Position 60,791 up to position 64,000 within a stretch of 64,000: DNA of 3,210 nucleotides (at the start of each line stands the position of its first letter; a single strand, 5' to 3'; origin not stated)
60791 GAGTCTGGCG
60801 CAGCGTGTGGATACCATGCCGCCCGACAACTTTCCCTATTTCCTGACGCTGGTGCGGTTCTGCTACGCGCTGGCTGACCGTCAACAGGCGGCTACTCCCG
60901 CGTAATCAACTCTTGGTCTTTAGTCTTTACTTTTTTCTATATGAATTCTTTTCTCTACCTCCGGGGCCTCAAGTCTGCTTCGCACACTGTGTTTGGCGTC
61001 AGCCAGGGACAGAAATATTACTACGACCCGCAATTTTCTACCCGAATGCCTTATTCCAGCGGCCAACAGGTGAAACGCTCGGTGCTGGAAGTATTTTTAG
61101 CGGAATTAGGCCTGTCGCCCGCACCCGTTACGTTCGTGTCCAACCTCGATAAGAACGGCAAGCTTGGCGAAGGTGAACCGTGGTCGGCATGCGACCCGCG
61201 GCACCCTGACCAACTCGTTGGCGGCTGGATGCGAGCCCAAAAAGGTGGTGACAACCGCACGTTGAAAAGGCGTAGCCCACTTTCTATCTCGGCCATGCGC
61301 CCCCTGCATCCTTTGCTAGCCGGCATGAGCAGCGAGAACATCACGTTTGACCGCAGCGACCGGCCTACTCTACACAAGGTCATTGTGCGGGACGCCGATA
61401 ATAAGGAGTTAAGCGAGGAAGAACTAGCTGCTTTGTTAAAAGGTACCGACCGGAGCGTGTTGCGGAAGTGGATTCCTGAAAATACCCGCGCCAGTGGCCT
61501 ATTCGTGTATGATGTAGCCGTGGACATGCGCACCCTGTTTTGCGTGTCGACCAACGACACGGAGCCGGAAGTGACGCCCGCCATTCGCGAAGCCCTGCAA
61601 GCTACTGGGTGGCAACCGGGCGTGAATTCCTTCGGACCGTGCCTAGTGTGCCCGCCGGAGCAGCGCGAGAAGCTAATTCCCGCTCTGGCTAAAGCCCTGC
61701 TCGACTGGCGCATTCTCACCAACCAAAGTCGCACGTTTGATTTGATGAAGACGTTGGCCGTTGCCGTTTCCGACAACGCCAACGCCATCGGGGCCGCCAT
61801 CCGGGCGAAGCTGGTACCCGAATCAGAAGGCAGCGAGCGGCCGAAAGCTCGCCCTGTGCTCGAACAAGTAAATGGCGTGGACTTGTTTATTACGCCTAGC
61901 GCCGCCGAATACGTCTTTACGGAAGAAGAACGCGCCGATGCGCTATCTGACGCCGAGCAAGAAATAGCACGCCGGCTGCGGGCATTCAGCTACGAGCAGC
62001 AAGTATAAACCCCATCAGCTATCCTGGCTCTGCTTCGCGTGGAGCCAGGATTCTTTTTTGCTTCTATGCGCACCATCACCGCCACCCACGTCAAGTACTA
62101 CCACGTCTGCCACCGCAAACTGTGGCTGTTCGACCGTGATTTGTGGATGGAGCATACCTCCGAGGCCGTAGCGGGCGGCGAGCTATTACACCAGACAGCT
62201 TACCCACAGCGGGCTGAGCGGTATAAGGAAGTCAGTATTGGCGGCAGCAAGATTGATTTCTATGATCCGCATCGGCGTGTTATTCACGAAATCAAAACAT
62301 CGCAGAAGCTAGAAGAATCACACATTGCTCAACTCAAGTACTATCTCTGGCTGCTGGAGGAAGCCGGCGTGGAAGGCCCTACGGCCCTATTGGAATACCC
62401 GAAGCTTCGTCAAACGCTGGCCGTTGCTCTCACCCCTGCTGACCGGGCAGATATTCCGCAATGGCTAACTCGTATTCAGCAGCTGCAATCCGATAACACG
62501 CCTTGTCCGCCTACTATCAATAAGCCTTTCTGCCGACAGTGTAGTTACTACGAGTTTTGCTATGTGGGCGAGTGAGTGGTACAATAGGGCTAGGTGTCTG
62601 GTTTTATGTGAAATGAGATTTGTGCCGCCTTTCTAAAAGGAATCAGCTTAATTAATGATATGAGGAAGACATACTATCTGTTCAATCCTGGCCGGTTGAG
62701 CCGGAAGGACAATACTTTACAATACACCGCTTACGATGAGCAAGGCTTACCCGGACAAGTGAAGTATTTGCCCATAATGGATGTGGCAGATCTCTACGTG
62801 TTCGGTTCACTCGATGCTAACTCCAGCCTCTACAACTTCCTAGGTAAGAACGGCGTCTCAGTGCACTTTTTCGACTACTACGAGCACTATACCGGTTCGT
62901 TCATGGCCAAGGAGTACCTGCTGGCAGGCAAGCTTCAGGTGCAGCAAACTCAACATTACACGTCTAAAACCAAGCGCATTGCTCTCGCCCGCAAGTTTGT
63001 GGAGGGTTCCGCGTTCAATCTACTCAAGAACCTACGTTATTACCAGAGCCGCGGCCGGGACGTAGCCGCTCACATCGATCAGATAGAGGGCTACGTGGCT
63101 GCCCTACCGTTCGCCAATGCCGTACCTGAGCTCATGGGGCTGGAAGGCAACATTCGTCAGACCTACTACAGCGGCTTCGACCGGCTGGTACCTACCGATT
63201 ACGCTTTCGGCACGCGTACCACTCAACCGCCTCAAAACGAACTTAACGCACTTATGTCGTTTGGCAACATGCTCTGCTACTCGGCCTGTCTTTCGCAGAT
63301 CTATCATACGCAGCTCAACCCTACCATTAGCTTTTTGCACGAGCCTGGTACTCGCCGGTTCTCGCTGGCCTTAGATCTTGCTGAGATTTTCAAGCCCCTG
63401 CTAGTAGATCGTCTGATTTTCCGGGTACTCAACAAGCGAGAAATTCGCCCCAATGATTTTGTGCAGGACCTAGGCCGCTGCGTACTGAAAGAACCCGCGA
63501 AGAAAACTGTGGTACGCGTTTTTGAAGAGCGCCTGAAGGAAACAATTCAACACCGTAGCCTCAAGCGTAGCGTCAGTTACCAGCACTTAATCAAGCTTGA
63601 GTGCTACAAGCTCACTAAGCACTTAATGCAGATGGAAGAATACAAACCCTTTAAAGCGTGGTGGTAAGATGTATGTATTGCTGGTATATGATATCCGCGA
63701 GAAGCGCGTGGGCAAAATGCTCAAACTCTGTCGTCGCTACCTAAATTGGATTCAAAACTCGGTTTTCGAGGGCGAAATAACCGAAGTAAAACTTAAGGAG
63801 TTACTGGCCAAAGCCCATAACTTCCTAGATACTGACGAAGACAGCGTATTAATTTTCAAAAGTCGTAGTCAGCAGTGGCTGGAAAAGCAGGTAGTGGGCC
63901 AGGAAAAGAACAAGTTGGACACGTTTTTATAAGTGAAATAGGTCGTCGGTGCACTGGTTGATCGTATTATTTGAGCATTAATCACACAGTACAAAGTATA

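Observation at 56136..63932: Type I CRISPR-Cas gene set with non-canonical order (cas6-cas5-cas3-large subunit-cas7-cas4-cas1-cas2) and no array inside the window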

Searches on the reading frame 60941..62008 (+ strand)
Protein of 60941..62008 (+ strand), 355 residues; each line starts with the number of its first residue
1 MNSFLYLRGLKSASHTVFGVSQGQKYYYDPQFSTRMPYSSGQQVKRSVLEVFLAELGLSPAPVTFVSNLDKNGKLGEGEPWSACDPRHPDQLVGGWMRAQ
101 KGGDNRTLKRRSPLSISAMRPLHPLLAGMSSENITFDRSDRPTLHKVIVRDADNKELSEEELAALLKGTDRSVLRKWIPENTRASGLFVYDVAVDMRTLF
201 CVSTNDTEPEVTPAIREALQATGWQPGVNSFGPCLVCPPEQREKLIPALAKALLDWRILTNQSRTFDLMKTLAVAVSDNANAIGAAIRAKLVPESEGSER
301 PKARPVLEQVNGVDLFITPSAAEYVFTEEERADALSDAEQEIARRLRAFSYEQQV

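Call 3: search_protein_families(library=ncbifam, proteins=[window:60941-62008:+], max_evalue=0.1)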
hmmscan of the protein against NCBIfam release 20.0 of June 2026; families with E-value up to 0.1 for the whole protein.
window:60941-62008:+ (355 aa): 2 families
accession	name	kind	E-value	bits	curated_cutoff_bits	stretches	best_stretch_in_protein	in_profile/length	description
TIGR01875.1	cas_MJ0381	subfamily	0.0023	17.1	67.3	1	14-125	17-127/240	DevR family CRISPR-associated autoregulator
TIGR02585.1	cas_Cst2_DevR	exception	0.0028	16.7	72.75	1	35-119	32-110/321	type I-B CRISPR-associated protein Cas7/Cst2/DevR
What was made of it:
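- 60941..62008 (+): cas7 (355 aa), the Cascade backbone subunit. NCBIfam gives weak hits to the Cas7/DevR families at E about 0.002-0.003 (call 3).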

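Call 4: search_protein_families(library=pfam, proteins=[window:60941-62008:+], max_evalue=0.1)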
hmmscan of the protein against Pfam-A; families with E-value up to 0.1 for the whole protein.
window:60941-62008:+ (355 aa): 1 family
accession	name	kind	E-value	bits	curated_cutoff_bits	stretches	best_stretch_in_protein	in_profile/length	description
PF13362.12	Toprim_3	-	0.093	13.6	27.2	0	114-166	12-64/95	Toprim domain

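Call 5: search_protein_families(library=padloc, proteins=[window:60941-62008:+], max_evalue=0.1)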
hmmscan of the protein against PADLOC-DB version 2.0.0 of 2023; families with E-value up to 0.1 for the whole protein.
window:60941-62008:+ (355 aa): 5 families
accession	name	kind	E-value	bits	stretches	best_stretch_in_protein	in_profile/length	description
PDLC01493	Cas7b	-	3.4e-160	531.1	1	3-355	2-347/347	CAS-I-B; effector_G7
PDLC01300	Cas7b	-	3.6e-05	21.3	1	35-125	31-107/266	CAS-I-B; effector_G7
PDLC01263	Cas7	-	0.0002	19.2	1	14-133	11-114/205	CAS-I; effector_G7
PDLC00960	Cas7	-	0.00062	17.1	1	14-125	17-127/240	CRISPR-associated autoregulator DevR family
PDLC00961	Cas7b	-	0.00075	16.7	1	35-119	32-110/321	"CRISPR-associated protein Cas7/Cst2/DevR, subtype I-B/TNEAP"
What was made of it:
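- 60941..62008 (+): PADLOC Cas7b 'CAS-I-B effector_G7' PDLC01493 at 3.4e-160, full length (call 5).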

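Call 39: search_solved_structures(query=window:60941-62008:+, max_evalue=10)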
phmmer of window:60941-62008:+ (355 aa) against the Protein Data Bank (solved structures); distinct sequences matched with E-value up to 10: 0.

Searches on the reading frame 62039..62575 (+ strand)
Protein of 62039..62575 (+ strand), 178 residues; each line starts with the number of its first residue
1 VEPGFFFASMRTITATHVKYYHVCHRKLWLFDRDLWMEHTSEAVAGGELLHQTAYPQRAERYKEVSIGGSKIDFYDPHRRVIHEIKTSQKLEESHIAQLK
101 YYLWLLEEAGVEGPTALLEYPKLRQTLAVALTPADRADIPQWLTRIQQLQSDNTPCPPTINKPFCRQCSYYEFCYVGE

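Call 3: search_protein_families(library=ncbifam, proteins=[window:62039-62575:+], max_evalue=0.1)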
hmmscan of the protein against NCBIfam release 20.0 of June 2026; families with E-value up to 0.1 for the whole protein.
window:62039-62575:+ (178 aa): 4 families
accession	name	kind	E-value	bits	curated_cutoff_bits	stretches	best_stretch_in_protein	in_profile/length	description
TIGR00372.1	cas4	equivalog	3.2e-22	79.2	65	1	14-175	2-179/180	CRISPR-associated protein Cas4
NF049935.1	cas4g_cas1g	exception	2.5e-07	29.6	560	1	90-174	105-189/546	CRISPR-associated endonuclease Cas4g/Cas1g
TIGR03491.1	TIGR03491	subfamily_domain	0.00026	20.1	97.45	1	78-175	109-205/462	TM0106 family RecB-like putative nuclease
TIGR04256.1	GxxExxY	subfamily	0.02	15.2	35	1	62-106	51-95/116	GxxExxY protein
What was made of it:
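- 62066..62575 (+): cas4 (169 aa from the ATG at 62066; the ORF list gives GTG 62039 and 178 aa). It is a RecB-like nuclease with a Cys cluster. NCBIfam cas4 at 79 bits against a cut-off of 65 (call 3).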

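Call 4: search_protein_families(library=pfam, proteins=[window:62039-62575:+], max_evalue=0.1)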
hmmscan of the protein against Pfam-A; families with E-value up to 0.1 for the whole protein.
window:62039-62575:+ (178 aa): 4 families
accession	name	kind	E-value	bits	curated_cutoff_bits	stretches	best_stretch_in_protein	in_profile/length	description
PF01930.23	Cas_Cas4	-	4.5e-46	157.3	22.7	1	15-175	2-159/160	Domain of unknown function DUF83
PF12705.13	PDDEXK_1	-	8.3e-06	26.4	22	1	79-174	137-246/247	PD-(D/E)XK nuclease superfamily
PF13366.12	PDDEXK_3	-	0.0021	18.8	22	1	61-105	51-95/117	PD-(D/E)XK nuclease superfamily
PF15650.12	Tox-REase-9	-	0.067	13.9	27.3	0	40-102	2-69/88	Restriction endonuclease fold toxin 9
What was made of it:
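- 62066..62575 (+): Pfam Cas_Cas4 at 4.5e-46 (call 4).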

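Call 5: search_protein_families(library=padloc, proteins=[window:62039-62575:+], max_evalue=0.1)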
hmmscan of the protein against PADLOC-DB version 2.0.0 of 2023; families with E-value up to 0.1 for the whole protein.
window:62039-62575:+ (178 aa): 17 families
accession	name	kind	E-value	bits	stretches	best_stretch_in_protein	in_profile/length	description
PDLC02086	Cas4b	-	2.9e-63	210.7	1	12-176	2-161/161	-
PDLC01771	Cas4b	-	1e-54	183.1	1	10-177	1-161/162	-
PDLC01611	Cas4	-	4.1e-45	151.9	1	15-175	2-157/158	"CAS-I,CAS-II,CAS-III,CAS-IV,CAS-V,CAS-VI; acquisition_associated"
PDLC01772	Cas4b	-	9.4e-36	121.7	1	12-175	5-162/164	-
PDLC01447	Cas4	-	5.9e-31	106.1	1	12-175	4-158/161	"CAS-I,CAS-II,CAS-III,CAS-IV,CAS-V,CAS-VI; acquisition_associated"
PDLC00943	Cas4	-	8.5e-23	79.2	1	14-175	2-179/180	CRISPR-associated protein Cas4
PDLC01250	Cas4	-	2.6e-21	74.6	1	14-175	2-168/168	"CAS-I,CAS-II,CAS-III,CAS-IV,CAS-V,CAS-VI; acquisition_associated"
PDLC00944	Cas4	-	1.1e-17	62.8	1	15-175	3-177/177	Cas4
PDLC02085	Cas4a2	-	1.1e-11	43.3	1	12-176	1-163/166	-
PDLC02036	Cas4d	-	3.5e-10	38.3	1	15-174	23-178/181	-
PDLC01747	Cas1g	-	7.4e-10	36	1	83-175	80-177/523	-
PDLC01773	Cas4c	-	9.4e-08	29.7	1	88-175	109-194/229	-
PDLC02083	Cas4_II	-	5.7e-06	24.9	1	80-174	87-183/186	-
PDLC02034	Cas4d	-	4.5e-05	21.2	1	115-175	123-181/192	-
PDLC02035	Cas4d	-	5.4e-05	20.7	1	16-175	9-175/196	-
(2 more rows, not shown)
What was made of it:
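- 62066..62575 (+): PADLOC Cas4b at 2.9e-63 (call 5).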

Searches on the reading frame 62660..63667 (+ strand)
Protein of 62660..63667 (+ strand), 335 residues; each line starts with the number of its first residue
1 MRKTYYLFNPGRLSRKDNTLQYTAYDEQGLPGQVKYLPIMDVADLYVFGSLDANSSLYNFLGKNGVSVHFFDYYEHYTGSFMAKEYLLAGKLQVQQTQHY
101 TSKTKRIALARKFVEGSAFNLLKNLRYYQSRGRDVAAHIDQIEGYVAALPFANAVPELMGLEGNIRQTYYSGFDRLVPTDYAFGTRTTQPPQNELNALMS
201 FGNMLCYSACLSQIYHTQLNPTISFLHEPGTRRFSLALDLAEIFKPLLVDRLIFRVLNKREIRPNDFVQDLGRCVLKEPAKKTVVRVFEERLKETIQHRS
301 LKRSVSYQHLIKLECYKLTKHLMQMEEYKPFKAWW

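Call 3: search_protein_families(library=ncbifam, proteins=[window:62660-63667:+], max_evalue=0.1)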
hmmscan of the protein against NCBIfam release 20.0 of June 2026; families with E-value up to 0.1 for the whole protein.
window:62660-63667:+ (335 aa): 10 families
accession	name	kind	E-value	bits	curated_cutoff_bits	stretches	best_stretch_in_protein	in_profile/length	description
TIGR03641.1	cas1_HMARI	exception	5.2e-132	440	304.1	1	3-335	1-324/324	type I-B CRISPR-associated endonuclease Cas1b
TIGR00287.1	cas1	equivalog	2.4e-87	293.1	71.7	1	5-330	2-327/327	CRISPR-associated endonuclease Cas1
TIGR04093.1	cas1_CYANO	exception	1.4e-61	208.3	385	1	4-331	2-331/334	type I-D CRISPR-associated endonuclease Cas1d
NF049935.1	cas4g_cas1g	exception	1.2e-51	175.9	560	1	33-331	241-543/546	CRISPR-associated endonuclease Cas4g/Cas1g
TIGR03640.1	cas1_DVULG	exception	1.3e-47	162.6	385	1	33-331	30-338/340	type I-C CRISPR-associated endonuclease Cas1c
TIGR03983.1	cas1_MYXAN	equivalog_domain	1.3e-39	136.2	358.05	1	8-320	17-332/347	type I-MYXAN CRISPR-associated endonuclease Cas1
TIGR04329.1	cas1_PREFRAN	exception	1.1e-14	54.3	300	1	37-291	39-284/317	type V CRISPR-associated endonuclease Cas1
TIGR03637.1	cas1_YPEST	exception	8.9e-07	28.6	150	1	102-249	114-264/307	type I-F CRISPR-associated endonuclease Cas1f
TIGR03639.1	cas1_NMENI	exception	3e-06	26.8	120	1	175-283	157-257/278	type II CRISPR-associated endonuclease Cas1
TIGR03638.1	cas1_ECOLI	exception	1.5e-05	24.4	215.6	1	153-268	128-243/269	type I-E CRISPR-associated endonuclease Cas1e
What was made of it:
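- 62660..63667 (+): cas1 (335 aa), the spacer integrase. NCBIfam TIGR03641, the type I-B Cas1b model, at 5e-132 and 440 bits against a cut-off of 304 (call 3).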

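Call 4: search_protein_families(library=pfam, proteins=[window:62660-63667:+], max_evalue=0.1)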
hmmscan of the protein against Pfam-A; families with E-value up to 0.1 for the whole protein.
window:62660-63667:+ (335 aa): 1 family
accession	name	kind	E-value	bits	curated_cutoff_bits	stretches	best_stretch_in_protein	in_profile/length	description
PF01867.21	Cas_Cas1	-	4.1e-86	289.1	22.3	1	5-290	1-283/283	CRISPR associated protein Cas1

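Call 5: search_protein_families(library=padloc, proteins=[window:62660-63667:+], max_evalue=0.1)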
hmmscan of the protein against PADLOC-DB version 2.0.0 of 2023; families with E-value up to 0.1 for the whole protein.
window:62660-63667:+ (335 aa): 30 families (the best 25 are shown)
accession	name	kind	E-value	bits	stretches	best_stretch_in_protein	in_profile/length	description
PDLC02065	Cas1b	-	5.3e-163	540.2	1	1-335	1-329/329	-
PDLC01742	Cas1b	-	1.5e-142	472.8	1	1-335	1-326/326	-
PDLC01335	Cas1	-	3.8e-127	422.1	1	4-332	1-315/315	"CAS-I,CAS-II,CAS-III,CAS-IV,CAS-V,CAS-VI; acquisition_1"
PDLC01248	Cas1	-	2e-91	304.5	1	3-323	1-288/289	"CAS-I,CAS-II,CAS-III,CAS-IV,CAS-V,CAS-VI; acquisition_1"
PDLC00927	Cas1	-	6.5e-88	293.1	1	5-330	2-327/327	CRISPR-associated endonuclease Cas1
PDLC00928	Cas1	-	1.7e-87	291.4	1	4-323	2-314/315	Cas1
PDLC01608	Cas1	-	3.2e-82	274.1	1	5-290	2-276/276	"CAS-I,CAS-II,CAS-III,CAS-IV,CAS-V,CAS-VI; acquisition_1"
PDLC01449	Cas1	-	9.5e-81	269.1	1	2-325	1-283/285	"CAS-I,CAS-II,CAS-III,CAS-IV,CAS-V,CAS-VI; acquisition_1"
PDLC01249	Cas1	-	1.6e-66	222.4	1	6-267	2-246/246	"CAS-I,CAS-II,CAS-III,CAS-IV,CAS-V,CAS-VI; acquisition_1"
PDLC02025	Cas1d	-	1.4e-55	187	1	4-332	3-314/316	-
PDLC01743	Cas1c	-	2.1e-50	169.8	1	33-331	31-334/337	-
PDLC01334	Cas1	-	2.6e-48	163.1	1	34-331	30-335/336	"CAS-I,CAS-II,CAS-III,CAS-IV,CAS-V,CAS-VI; acquisition_1"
PDLC00923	Cas1c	-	3.5e-48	162.6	1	33-331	30-338/340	"CRISPR-associated endonuclease Cas1, subtype I-C/DVULG"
PDLC01747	Cas1g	-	2.4e-45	153.1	1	34-330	225-519/523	-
PDLC02067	Cas1b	-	9.9e-43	144.7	1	32-321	225-519/533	-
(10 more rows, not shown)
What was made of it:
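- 62660..63667 (+): PADLOC Cas1b at 5e-163 (call 5).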

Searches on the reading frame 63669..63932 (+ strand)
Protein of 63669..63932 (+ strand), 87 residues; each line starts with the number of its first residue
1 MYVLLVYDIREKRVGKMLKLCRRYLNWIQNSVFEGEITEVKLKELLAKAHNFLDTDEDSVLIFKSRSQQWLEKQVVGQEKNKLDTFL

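Call 3: search_protein_families(library=ncbifam, proteins=[window:63669-63932:+], max_evalue=0.1)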
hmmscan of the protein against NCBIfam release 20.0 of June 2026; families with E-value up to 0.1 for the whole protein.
window:63669-63932:+ (87 aa): 1 family
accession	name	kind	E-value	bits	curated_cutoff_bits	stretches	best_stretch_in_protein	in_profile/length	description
TIGR01573.1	cas2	equivalog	6.3e-12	45.6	24.5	1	1-83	1-88/96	CRISPR-associated endonuclease Cas2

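Call 4: search_protein_families(library=pfam, proteins=[window:63669-63932:+], max_evalue=0.1)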
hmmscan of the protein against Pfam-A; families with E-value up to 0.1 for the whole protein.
window:63669-63932:+ (87 aa): 2 families
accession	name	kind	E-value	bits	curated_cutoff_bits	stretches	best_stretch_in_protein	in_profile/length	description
PF09827.14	CRISPR_Cas2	-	2.5e-22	79.3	23.8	1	1-71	1-72/74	CRISPR associated protein Cas2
PF11522.13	Pik1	-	0.062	13.6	25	0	19-37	5-23/50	Yeast phosphatidylinositol-4-OH kinase Pik1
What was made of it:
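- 63669..63932 (+): cas2 (87 aa). Pfam CRISPR_Cas2 at 2.5e-22 (call 4).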

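Call 5: search_protein_families(library=padloc, proteins=[window:63669-63932:+], max_evalue=0.1)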
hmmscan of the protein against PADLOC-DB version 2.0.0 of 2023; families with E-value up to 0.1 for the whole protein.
window:63669-63932:+ (87 aa): 20 families
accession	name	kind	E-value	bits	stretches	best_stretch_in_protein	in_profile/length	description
PDLC02076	Cas2b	-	2.7e-43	144.3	1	1-87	1-87/87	-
PDLC01749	Cas2b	-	5.4e-38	127.4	1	1-87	1-87/87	-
PDLC01338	Cas2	-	1.4e-27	94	1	3-80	1-76/76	"CAS-I,CAS-II,CAS-III,CAS-IV,CAS-V,CAS-VI; acquisition_2"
PDLC01443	Cas2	-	3.9e-26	89.4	1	1-84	1-83/86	"CAS-I,CAS-II,CAS-III,CAS-IV,CAS-V,CAS-VI; acquisition_2"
PDLC01649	Cas2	-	7.9e-21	72.2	1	1-70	1-70/70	"CAS-I,CAS-II,CAS-III,CAS-IV,CAS-V,CAS-VI; acquisition_2"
PDLC00936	Cas2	-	2.8e-20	70.6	1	3-79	1-82/83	Cas2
PDLC01750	Cas2b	-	3.1e-15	54.4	1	1-80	1-79/86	-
PDLC01748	Cas2_IIIa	-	1.4e-14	52.4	1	1-80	1-78/88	-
PDLC02077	Cas2b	-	5.8e-14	50.3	1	1-82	1-84/96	-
PDLC01251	Cas2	-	1.1e-12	46.1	1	1-80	1-80/84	"CAS-I,CAS-II,CAS-III,CAS-IV,CAS-V,CAS-VI; acquisition_2"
PDLC00935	Cas2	-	1.7e-12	45.6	1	1-83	1-88/96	CRISPR-associated endonuclease Cas2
PDLC01525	Cas2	-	4.5e-12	44.6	1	1-80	1-81/90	"CAS-I,CAS-II,CAS-III,CAS-IV,CAS-V,CAS-VI; acquisition_2"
PDLC02075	Cas2a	-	7.5e-12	43.5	1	1-80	1-82/85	-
PDLC02027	Cas2d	-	2.1e-11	42.2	1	1-80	1-81/89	-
PDLC01756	Cas2g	-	2.4e-11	41.5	1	3-64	6-68/96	-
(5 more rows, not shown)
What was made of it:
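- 63669..63932 (+): PADLOC Cas2b at 2.7e-43, covering residues 1-87 of 87 (call 5).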

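Call 17: find_encoding_contigs(protein=window:63669-63932:+, flank=10000, max_places=4)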
Protein window:63669-63932:+ (87 aa): no gene with exactly this product is on record in the collection.
